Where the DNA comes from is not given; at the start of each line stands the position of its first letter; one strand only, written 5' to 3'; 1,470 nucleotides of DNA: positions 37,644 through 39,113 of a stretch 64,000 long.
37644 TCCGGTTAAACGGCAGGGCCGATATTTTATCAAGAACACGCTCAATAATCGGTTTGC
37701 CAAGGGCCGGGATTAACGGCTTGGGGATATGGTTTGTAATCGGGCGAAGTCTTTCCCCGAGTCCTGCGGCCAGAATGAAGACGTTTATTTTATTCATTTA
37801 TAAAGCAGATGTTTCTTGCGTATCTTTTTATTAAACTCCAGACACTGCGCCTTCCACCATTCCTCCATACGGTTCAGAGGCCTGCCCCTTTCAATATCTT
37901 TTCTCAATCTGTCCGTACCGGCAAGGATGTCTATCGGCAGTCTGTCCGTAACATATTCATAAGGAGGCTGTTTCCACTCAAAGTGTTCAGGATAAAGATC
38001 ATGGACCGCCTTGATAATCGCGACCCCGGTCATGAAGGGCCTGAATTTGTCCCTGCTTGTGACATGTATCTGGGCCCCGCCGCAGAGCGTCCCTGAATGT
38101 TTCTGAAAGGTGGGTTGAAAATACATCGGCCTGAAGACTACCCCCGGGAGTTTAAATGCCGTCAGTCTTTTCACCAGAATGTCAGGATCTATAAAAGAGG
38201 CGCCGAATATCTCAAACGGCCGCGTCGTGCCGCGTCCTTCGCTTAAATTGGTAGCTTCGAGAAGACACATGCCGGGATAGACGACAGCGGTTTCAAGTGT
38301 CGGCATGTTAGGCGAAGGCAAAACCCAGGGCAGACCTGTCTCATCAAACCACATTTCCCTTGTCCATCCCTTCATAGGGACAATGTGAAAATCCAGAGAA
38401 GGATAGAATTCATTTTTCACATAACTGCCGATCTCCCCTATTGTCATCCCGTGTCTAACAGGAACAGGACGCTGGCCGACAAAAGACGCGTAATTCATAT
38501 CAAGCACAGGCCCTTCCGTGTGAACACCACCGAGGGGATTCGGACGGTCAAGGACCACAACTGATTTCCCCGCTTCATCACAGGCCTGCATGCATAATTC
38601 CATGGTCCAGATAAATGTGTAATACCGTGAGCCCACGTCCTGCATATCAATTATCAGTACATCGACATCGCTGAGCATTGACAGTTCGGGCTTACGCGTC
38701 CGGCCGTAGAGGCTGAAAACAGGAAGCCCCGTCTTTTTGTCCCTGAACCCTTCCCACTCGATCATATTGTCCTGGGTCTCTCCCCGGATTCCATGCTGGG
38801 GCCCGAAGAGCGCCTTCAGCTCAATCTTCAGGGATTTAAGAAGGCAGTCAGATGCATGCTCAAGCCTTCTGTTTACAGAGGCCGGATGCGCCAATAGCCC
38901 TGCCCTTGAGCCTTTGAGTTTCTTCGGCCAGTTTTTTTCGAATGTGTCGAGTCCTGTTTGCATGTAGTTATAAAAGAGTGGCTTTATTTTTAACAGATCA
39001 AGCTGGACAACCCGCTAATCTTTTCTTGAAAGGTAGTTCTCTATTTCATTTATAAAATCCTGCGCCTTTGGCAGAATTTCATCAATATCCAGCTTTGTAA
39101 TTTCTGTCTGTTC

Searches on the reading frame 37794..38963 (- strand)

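Call 25: search_protein_families(library=pfam, proteins=[window:37794-38963:-], max_evalue=0.0001)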
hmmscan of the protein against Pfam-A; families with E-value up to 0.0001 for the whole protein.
window:37794-38963:- (389 aa): 2 families
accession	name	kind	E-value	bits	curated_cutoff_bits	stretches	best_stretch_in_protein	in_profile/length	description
PF07075.17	NamZ_N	-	3.7e-84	281.6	26.9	1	22-223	2-202/203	Exo-beta-N-acetylmuramidase NamZ, N-terminal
PF20732.2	NamZ_C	-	4.4e-55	187.1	25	1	228-388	2-152/152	Exo-beta-N-acetylmuramidase NamZ, C-terminal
